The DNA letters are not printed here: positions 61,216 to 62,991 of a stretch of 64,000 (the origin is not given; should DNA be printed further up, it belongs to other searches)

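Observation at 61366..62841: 492-aa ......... intein in the D1 ATPase domain of CDC48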

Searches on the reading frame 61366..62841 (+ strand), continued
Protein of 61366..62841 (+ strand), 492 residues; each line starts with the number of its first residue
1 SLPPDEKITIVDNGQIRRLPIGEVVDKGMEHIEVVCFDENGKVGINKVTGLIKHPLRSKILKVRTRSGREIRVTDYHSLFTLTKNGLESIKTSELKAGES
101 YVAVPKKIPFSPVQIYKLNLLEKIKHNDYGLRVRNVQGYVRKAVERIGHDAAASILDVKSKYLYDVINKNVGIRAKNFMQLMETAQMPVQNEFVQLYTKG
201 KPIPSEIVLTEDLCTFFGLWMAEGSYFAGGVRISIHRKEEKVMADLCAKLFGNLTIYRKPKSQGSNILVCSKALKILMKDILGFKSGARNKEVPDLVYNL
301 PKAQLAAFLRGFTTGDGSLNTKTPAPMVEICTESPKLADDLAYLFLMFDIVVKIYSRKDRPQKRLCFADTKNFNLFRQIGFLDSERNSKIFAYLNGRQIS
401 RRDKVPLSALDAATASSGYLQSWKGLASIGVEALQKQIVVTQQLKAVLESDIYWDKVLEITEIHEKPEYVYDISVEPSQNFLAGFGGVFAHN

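Call 45: find_related_loci(query=A2, collection=genome_contigs, flank=2500)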
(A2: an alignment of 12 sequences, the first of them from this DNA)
Query A2 (492 aa) in genome_contigs; peptide patterns used: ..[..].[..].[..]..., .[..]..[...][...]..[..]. (x = any residue, [..] = any of these).
450 stretches matched a pattern; 387 encode a relative of the query (tblastn E <= 1e-3); the best 80 are kept; 80 distinct loci.
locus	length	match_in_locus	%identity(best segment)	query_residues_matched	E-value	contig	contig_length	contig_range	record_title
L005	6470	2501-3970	88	1-492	0e+0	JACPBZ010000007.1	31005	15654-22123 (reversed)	MAG: Candidatus Woesearchaeota archaeon isolate NC_groundwater_270_Ag_S-0.2um_49_8 S5_GD2017_2_S2_scaffold_802, whole ge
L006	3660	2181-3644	87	1-492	0e+0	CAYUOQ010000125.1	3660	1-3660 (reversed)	MAG TPA_asm: uncultured Methanosarcinales archaeon isolate SRP269290_co3_865 genome assembly, contig: NODE_41575_length_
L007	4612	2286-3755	77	1-492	0e+0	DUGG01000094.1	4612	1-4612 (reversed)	MAG TPA_asm: Candidatus Woesearchaeota archaeon isolate UBA10216 contig_109450, whole genome shotgun sequence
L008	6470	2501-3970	65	1-492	0e+0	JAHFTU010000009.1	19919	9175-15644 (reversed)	MAG: Candidatus Woesearchaeota archaeon isolate nzgw63 NODE_797_length_19920_cov_4.912723, whole genome shotgun sequence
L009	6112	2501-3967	61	1-492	0e+0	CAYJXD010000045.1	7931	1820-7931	MAG TPA_asm: uncultured Methanosarcinales archaeon isolate ERP125453_co1_510 genome assembly, contig: NODE_11323_length_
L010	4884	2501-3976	57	1-492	0e+0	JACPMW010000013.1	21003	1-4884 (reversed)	MAG: Candidatus Woesearchaeota archaeon isolate NC_groundwater_559_Ag_S-0.1um_40_64 S35_SO-1_scaffold_63362, whole genom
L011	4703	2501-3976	56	1-492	0e+0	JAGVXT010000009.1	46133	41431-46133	Candidatus Woesearchaeota archaeon isolate RIFCSPLOWO2_01_FULL_38_40 rifcsplowo2_01_scaffold_1211, whole genome shotgun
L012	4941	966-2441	56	1-492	0e+0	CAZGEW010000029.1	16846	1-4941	MAG TPA_asm: uncultured Methanosarcinales archaeon isolate binchicken_co144_1089 genome assembly, contig: NODE_7016_leng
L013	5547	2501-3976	54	1-492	0e+0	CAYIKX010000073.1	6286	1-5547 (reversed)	MAG TPA_asm: uncultured Methanosarcinales archaeon isolate ERP119705_co20_50 genome assembly, contig: NODE_17579_length_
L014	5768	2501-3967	56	1-492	1e-177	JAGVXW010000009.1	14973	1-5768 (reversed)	Candidatus Woesearchaeota archaeon isolate RIFCSPLOWO2_01_FULL_53_31 rifcsplowo2_01_scaffold_14515, whole genome shotgun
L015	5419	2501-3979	54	1-492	3e-176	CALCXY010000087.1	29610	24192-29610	MAG TPA_asm: Candidatus Woesearchaeota archaeon isolate ERR599062_bin.4_CONCOCT_v1.1_MAG genome assembly, contig: ERZ841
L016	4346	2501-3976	54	1-492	8e-177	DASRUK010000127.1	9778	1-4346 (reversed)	MAG TPA_asm: Candidatus Nanoarchaeia archaeon isolate SMAG_U8018 k141_1926121, whole genome shotgun sequence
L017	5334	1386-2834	53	1-492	2e-175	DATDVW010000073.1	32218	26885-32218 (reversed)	MAG TPA_asm: Candidatus Nanoarchaeia archaeon isolate SMAG_U8094 k141_2242108, whole genome shotgun sequence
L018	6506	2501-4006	51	1-492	3e-172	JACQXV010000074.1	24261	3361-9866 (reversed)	MAG: Candidatus Woesearchaeota archaeon isolate NC_groundwater_1524_Pr4_B-0.1um_47_4 SR1-18-B1_scaffold_10654, whole gen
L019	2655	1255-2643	55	1-463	0e+0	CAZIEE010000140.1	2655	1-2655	MAG TPA_asm: uncultured Methanosarcinales archaeon isolate SRP090828_co1_47 genome assembly, contig: NODE_14756_length_2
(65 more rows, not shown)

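Call 58: find_related_loci(query=A2, collection=viral_contigs, flank=3000)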
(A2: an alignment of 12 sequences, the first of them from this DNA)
Query A2 (492 aa) in viral_contigs; peptide patterns used: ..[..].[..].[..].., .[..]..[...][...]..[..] (x = any residue, [..] = any of these).
44 stretches matched a pattern; 9 encode a relative of the query (tblastn E <= 1e-3); 9 distinct loci.
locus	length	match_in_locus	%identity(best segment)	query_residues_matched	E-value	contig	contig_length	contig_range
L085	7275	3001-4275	26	15-492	7e-25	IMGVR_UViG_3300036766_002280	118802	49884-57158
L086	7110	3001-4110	26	27-492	4e-16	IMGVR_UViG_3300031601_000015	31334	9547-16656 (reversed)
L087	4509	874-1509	29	203-405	5e-13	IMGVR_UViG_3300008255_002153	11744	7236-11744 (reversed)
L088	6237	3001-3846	24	213-492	2e-9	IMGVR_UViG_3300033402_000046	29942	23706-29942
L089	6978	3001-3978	23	201-492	8e-9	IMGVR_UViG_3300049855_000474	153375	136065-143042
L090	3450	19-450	25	239-395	4e-6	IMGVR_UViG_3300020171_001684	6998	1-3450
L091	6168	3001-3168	35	288-346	5e-5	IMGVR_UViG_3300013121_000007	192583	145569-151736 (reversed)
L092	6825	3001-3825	23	57-317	4e-5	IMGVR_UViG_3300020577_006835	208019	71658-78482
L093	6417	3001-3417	24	206-345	6e-5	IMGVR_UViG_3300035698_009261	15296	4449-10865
